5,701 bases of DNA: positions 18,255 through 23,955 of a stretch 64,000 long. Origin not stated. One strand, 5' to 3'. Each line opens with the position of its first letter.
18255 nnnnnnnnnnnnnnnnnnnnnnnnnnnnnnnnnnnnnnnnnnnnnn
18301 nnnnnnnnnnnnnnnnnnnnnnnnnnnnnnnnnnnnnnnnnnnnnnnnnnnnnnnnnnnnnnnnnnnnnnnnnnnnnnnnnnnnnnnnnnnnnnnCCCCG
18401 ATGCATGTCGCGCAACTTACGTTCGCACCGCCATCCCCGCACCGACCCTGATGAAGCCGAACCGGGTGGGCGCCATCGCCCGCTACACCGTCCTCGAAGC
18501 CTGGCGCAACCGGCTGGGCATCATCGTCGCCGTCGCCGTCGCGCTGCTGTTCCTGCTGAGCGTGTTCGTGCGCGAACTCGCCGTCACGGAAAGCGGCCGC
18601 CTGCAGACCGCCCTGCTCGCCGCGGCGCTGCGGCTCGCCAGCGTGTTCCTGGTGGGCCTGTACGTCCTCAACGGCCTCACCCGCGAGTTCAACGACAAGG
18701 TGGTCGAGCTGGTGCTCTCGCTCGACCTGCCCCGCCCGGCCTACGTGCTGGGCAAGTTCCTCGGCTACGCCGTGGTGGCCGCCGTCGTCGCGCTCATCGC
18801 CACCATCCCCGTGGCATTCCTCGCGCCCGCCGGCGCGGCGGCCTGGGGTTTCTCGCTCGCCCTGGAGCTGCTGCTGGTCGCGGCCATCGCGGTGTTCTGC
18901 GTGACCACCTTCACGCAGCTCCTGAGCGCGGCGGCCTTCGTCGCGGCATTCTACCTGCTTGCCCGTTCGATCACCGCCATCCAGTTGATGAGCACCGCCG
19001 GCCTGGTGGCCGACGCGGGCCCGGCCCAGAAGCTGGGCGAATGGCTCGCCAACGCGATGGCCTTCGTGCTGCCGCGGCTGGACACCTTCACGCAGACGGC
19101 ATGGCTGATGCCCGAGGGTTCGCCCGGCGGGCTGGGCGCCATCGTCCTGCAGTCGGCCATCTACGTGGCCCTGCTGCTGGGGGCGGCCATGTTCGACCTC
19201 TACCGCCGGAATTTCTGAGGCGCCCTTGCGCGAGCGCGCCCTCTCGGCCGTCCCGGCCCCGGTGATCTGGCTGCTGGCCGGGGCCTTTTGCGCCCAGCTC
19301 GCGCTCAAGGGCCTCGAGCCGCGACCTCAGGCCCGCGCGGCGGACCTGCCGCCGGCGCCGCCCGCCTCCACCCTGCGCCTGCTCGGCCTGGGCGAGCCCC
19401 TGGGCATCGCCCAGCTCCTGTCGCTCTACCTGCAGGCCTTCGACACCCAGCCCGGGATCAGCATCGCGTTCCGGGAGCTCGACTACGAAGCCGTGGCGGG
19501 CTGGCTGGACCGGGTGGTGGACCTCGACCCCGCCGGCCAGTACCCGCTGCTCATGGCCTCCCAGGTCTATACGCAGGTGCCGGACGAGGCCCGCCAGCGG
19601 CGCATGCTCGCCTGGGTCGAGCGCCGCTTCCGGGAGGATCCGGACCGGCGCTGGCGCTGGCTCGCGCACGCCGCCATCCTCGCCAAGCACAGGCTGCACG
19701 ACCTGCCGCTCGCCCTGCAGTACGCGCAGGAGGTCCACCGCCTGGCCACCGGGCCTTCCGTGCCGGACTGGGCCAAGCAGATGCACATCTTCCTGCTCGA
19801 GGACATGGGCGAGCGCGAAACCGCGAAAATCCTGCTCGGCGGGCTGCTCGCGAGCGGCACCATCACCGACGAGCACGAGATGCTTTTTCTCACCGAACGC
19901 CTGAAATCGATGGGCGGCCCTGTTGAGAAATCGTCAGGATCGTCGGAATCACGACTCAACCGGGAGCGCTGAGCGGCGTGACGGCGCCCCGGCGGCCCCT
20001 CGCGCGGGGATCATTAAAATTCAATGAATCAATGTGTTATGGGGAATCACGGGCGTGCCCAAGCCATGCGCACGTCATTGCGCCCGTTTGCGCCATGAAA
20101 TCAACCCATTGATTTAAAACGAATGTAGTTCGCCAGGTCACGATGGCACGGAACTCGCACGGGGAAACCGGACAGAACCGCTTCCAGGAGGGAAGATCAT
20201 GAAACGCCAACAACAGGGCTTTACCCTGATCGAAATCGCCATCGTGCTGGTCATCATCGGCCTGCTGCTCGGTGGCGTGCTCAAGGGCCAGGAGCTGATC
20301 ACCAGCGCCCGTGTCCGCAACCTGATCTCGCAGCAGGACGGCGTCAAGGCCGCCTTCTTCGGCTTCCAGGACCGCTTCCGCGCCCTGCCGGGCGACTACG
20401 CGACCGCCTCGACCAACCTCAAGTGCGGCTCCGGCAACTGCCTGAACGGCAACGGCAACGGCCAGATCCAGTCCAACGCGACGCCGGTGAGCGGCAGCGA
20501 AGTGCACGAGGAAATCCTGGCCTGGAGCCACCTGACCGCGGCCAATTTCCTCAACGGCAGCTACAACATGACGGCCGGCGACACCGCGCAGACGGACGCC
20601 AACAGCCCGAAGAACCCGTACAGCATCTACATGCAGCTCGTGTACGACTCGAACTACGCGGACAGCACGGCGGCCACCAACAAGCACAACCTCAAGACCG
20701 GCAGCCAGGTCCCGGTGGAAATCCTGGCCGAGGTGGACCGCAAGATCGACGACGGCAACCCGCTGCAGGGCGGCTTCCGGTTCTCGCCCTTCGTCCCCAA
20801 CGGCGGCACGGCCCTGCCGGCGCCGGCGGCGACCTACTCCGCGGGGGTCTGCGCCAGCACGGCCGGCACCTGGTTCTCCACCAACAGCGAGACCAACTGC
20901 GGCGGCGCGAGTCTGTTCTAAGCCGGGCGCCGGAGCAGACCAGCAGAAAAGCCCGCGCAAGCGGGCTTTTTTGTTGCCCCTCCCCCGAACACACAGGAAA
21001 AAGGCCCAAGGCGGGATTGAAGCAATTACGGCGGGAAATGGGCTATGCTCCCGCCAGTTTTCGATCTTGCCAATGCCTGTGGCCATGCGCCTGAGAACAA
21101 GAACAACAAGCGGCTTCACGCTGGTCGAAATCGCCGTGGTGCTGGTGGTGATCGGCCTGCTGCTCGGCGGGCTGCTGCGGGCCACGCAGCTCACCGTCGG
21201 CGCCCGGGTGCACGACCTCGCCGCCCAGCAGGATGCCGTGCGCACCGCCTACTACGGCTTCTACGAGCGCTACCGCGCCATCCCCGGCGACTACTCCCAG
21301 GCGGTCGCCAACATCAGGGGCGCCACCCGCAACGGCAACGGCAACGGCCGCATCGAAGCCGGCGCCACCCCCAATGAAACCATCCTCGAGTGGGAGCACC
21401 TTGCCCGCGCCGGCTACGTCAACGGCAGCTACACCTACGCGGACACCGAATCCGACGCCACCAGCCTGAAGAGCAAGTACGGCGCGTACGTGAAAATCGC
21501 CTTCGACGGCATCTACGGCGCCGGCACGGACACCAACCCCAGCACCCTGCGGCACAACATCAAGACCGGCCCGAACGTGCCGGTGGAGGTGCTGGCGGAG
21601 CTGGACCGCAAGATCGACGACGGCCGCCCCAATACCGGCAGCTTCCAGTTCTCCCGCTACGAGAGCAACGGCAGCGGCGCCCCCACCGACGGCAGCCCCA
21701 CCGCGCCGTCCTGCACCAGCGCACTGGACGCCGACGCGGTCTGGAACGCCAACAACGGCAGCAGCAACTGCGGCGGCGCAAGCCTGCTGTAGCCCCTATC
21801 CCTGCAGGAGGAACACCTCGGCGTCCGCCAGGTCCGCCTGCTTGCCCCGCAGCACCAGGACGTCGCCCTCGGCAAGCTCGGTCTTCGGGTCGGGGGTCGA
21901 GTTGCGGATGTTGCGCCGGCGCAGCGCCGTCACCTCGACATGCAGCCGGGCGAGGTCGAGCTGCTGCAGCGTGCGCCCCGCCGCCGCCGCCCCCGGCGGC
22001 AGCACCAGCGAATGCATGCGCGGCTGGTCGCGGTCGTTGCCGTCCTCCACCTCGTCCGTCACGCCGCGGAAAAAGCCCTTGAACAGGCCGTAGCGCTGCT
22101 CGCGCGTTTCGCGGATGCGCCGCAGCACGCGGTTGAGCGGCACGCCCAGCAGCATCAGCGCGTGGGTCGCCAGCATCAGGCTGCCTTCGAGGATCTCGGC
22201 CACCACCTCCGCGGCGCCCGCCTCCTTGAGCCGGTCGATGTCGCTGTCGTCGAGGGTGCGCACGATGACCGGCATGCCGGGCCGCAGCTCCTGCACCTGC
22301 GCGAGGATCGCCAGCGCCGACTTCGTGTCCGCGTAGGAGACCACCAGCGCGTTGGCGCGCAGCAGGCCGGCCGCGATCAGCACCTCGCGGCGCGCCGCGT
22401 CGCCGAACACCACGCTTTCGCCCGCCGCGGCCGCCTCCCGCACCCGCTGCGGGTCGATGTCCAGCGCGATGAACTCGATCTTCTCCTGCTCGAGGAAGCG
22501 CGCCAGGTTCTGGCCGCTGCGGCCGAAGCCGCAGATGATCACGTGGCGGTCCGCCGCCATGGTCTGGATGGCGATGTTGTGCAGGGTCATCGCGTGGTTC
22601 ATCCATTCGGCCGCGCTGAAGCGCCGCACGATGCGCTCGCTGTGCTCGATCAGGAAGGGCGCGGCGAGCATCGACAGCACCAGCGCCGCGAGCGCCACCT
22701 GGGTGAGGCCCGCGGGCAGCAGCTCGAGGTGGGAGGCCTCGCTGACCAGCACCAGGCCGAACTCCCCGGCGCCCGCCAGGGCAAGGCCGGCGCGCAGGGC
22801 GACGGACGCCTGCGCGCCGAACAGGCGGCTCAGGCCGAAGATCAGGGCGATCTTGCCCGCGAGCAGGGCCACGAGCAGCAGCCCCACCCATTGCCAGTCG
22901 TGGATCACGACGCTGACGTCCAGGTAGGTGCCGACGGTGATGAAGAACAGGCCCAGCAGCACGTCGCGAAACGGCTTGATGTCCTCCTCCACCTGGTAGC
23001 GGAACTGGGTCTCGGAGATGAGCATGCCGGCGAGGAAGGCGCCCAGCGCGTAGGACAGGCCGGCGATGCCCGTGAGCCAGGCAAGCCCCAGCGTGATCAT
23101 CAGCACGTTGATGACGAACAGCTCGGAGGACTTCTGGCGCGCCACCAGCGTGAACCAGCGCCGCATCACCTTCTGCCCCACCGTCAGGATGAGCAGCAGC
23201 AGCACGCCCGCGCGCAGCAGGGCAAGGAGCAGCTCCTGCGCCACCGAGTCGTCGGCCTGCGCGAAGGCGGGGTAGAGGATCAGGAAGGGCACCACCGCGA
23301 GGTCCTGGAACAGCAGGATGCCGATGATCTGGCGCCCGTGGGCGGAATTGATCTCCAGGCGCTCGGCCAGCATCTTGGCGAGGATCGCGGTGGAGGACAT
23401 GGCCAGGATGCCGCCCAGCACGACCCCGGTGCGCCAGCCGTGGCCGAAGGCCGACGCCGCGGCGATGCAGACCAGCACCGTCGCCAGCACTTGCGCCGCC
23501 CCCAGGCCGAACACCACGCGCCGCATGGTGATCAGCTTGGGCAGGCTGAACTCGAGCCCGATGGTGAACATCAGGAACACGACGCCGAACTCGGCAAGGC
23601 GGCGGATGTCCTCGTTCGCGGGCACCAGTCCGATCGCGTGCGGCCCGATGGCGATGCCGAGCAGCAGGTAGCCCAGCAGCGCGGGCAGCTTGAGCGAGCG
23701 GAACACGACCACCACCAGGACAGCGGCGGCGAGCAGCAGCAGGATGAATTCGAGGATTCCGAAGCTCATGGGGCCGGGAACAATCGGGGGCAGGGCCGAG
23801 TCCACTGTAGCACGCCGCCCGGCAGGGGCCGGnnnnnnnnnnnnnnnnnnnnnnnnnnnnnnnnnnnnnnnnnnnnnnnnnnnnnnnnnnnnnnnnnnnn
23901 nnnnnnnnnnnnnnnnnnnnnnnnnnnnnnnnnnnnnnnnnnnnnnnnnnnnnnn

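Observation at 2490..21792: MSHA-class type IV filament locus flanked by a PrsR/PrsK-like sigma-54 two-component pair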

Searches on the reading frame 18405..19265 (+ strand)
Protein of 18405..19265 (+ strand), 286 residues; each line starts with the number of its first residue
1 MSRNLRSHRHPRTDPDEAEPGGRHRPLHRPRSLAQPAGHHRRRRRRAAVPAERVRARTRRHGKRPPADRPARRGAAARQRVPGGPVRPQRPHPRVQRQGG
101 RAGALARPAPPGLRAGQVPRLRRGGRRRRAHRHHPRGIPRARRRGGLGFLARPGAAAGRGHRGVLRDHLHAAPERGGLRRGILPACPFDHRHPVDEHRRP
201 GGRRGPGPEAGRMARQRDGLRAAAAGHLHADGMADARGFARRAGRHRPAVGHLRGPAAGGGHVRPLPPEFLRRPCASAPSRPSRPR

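Call 4: search_protein_families(library=ncbifam, proteins=[window:18405-19265:+], max_evalue=0.01)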
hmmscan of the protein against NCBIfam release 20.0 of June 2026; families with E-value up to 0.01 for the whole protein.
window:18405-19265:+ (286 aa): 0 families

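Call 6: search_protein_families(library=pfam, proteins=[window:18405-19265:+], max_evalue=0.01)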
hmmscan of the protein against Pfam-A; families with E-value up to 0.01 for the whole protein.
window:18405-19265:+ (286 aa): 0 families

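Call 20: search_protein_families(library=pfam, proteins=[window:18451-19218:+], max_evalue=0.00001)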
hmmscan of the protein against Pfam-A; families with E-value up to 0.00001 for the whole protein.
window:18451-19218:+ (255 aa): 2 families
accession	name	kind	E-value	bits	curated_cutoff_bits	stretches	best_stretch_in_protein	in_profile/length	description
PF12698.13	ABC2_membrane_3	-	1.6e-07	31.2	31.6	1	55-169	163-280/347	ABC-2 family transporter protein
PF01061.29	ABC2_membrane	-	1.5e-06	28.3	26.9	1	7-163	4-157/211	ABC-2 type transporter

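Call 48: search_protein_families(library=ncbifam, proteins=[window:18451-19218:+], max_evalue=0.001)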
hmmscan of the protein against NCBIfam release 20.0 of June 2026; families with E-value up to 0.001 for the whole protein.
window:18451-19218:+ (255 aa): 0 families

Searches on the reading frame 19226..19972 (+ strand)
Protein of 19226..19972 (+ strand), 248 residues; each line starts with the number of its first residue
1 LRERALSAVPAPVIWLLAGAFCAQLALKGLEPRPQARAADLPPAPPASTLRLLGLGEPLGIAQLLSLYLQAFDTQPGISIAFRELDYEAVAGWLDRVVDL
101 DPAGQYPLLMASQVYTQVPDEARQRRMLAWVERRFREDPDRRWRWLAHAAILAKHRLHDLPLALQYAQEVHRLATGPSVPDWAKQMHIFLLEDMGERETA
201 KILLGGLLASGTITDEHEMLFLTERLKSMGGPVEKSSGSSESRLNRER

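Call 4: search_protein_families(library=ncbifam, proteins=[window:19226-19972:+], max_evalue=0.01)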
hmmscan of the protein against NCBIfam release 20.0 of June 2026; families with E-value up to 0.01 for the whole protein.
window:19226-19972:+ (248 aa): 0 families

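Call 6: search_protein_families(library=pfam, proteins=[window:19226-19972:+], max_evalue=0.01)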
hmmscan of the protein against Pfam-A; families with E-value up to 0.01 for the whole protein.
window:19226-19972:+ (248 aa): 0 families

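Call 80: find_homologous_proteins(query=window:19226-19972:+)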
Query window:19226-19972:+ (248 aa): 2846 proteins with E <= 0.001 among 8000 candidates; the best 120 are listed.
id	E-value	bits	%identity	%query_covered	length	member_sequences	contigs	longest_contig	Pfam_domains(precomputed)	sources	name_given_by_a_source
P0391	2.9e-159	546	100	100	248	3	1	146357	-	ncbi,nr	ncbi:MAG TPA: hypothetical protein VHA15_14655 [Burkholderiales bacterium]|nr:hypothetical protein [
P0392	5.3e-148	509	93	100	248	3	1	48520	-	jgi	jgi:hypothetical protein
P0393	1.9e-130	452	83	98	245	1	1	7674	-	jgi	jgi:hypothetical protein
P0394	4.1e-130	451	84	98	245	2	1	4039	-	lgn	-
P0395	6.6e-129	447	82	99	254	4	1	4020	-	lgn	-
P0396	1.8e-127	442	82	98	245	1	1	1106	-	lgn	-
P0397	7.7e-117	407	75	98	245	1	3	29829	-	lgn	-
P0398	3.9e-116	405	74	98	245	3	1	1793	-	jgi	jgi:hypothetical protein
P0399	1.3e-111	390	73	98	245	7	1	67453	-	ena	-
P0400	4.6e-111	388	73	98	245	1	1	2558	-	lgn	-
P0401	6.9e-111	388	72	98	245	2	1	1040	-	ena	-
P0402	2.0e-110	386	71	98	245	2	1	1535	-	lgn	-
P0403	2.4e-110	386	73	98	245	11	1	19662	-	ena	-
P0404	4.9e-110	385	71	98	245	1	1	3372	-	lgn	-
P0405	5.0e-110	385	73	98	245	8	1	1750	-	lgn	-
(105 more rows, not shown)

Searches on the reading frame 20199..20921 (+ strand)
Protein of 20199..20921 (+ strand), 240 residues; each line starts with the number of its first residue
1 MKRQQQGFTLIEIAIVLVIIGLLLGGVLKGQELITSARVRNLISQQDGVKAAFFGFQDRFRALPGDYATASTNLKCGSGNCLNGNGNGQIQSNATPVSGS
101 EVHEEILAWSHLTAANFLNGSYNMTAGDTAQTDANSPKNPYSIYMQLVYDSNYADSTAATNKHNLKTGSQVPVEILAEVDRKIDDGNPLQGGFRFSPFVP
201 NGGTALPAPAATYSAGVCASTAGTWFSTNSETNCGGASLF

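Call 4: search_protein_families(library=ncbifam, proteins=[window:20199-20921:+], max_evalue=0.01)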
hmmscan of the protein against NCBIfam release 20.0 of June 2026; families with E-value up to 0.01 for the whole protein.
window:20199-20921:+ (240 aa): 6 families
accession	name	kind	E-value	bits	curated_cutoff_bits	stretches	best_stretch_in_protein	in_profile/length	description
TIGR01708.2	typeII_sec_gspH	equivalog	2e-06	27.9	80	1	5-28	1-24/169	type II secretion system minor pseudopilin GspH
TIGR02532.1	IV_pilin_GFxxxE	domain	2.2e-06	27.3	16.3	1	5-28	1-24/24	prepilin-type N-terminal cleavage/methylation domain-containing protein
TIGR01710.1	typeII_sec_gspG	equivalog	0.00016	21.7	88.85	1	6-27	1-22/134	type II secretion system major pseudopilin GspG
NF040999.1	pilin_ComGC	equivalog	0.0012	19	75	1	5-24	1-20/84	competence type IV pilus major pilin ComGC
NF007862.0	PRK10574.1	equivalog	0.0061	16.7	138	0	3-25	2-24/145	prepilin peptidase-dependent pilin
NF007800.0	PRK10506.1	equivalog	0.0072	16.2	158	1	2-29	5-33/163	prepilin peptidase-dependent protein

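Call 6: search_protein_families(library=pfam, proteins=[window:20199-20921:+], max_evalue=0.01)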
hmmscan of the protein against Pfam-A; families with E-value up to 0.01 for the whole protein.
window:20199-20921:+ (240 aa): 1 family
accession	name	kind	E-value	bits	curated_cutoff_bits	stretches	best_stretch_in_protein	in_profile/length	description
PF07963.17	N_methyl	-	2.5e-08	33.6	21.2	1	2-28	1-27/27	Prokaryotic N-terminal methylation motif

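Call 69: search_solved_structures(query=window:20199-20921:+, max_evalue=1)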
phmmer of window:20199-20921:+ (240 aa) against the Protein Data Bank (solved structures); distinct sequences matched with E-value up to 1: 10.
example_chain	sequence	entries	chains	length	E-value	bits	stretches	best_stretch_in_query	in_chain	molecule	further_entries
5kua_A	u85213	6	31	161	0.018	17.8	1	8-76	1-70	pilin | Neisseria meningitidis PilE variant SB-GATDH | Neisseria meningitidis PilE, SB-DATDH variant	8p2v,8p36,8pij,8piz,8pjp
8p3b_A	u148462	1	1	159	0.041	16.6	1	8-72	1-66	Fimbrial protein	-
9laa_A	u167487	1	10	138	0.061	16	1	1-29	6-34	Type IV pilin protein PilA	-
9lab_B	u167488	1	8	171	0.071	15.8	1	2-24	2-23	MSHA major pilin subunit MshA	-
8qqj_J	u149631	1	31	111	0.11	15.2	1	8-78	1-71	Type IV narrow pilus major component PilA5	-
6xxe_A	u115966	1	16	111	0.21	14.2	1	8-65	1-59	Uncharacterized protein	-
9egp_A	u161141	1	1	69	0.26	13.9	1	3-25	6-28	Geopilin domain 1 protein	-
3sok_A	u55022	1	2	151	0.28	13.8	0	8-54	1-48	Fimbrial protein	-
7tgg_A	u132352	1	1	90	0.32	13.6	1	3-25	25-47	Geopilin domain 1 protein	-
2hi2_A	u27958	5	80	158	0.96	12.1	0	8-56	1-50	Fimbrial protein | PilA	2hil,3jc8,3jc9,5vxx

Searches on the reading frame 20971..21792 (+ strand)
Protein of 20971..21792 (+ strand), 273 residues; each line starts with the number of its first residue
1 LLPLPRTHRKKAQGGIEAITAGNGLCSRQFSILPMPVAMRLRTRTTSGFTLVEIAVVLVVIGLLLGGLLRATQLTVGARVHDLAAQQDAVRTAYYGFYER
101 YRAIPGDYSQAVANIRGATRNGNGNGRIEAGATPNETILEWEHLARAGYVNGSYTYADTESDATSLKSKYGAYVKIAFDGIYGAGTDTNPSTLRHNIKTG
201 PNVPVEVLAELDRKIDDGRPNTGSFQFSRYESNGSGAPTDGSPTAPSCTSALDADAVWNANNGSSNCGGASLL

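Call 4: search_protein_families(library=ncbifam, proteins=[window:20971-21792:+], max_evalue=0.01)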
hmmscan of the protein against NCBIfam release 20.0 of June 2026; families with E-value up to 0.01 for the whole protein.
window:20971-21792:+ (273 aa): 3 families
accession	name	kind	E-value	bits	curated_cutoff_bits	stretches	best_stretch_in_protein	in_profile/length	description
TIGR01708.2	typeII_sec_gspH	equivalog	9.5e-05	22.5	80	1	47-79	2-34/169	type II secretion system minor pseudopilin GspH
TIGR01710.1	typeII_sec_gspG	equivalog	0.0006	19.9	88.85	1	47-66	1-20/134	type II secretion system major pseudopilin GspG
TIGR02532.1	IV_pilin_GFxxxE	domain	0.00082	19.1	16.3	1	47-68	2-23/24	prepilin-type N-terminal cleavage/methylation domain-containing protein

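Call 6: search_protein_families(library=pfam, proteins=[window:20971-21792:+], max_evalue=0.01)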
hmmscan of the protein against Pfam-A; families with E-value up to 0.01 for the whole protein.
window:20971-21792:+ (273 aa): 1 family
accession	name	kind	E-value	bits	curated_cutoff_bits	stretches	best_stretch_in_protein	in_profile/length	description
PF07963.17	N_methyl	-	0.00013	21.8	21.2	1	46-69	4-27/27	Prokaryotic N-terminal methylation motif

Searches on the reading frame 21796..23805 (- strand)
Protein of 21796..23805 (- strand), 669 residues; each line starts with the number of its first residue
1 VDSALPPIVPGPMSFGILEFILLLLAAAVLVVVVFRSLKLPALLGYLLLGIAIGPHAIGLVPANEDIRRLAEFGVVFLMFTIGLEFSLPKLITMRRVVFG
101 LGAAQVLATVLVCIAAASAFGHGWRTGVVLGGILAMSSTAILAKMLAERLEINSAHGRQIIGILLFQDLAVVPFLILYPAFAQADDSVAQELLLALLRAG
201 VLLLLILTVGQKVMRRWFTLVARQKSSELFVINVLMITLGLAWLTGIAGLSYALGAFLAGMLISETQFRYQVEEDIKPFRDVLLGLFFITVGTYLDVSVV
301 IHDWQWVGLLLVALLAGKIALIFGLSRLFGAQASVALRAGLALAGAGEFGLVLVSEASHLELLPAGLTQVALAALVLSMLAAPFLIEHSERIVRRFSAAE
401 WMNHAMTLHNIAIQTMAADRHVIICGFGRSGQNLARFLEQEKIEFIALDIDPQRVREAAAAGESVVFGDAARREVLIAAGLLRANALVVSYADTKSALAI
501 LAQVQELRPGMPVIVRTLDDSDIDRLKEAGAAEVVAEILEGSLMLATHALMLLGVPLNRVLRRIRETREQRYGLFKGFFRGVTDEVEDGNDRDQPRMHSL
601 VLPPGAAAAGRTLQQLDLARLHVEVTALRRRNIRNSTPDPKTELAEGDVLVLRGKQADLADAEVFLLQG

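Call 20: search_protein_families(library=pfam, proteins=[window:21796-23805:-], max_evalue=0.00001)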
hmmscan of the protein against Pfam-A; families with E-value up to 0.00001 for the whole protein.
window:21796-23805:- (669 aa): 3 families
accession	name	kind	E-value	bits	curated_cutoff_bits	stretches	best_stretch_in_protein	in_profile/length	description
PF00999.27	Na_H_Exchanger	-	3.1e-55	188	26.2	1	27-385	3-368/375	Sodium/hydrogen exchanger, transmembrane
PF02254.24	TrkA_N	-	2.1e-24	86.5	23.8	1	422-535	1-114/116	TrkA-N domain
PF02080.26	TrkA_C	-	9.4e-11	41.9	27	1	598-664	2-68/71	TrkA-C domain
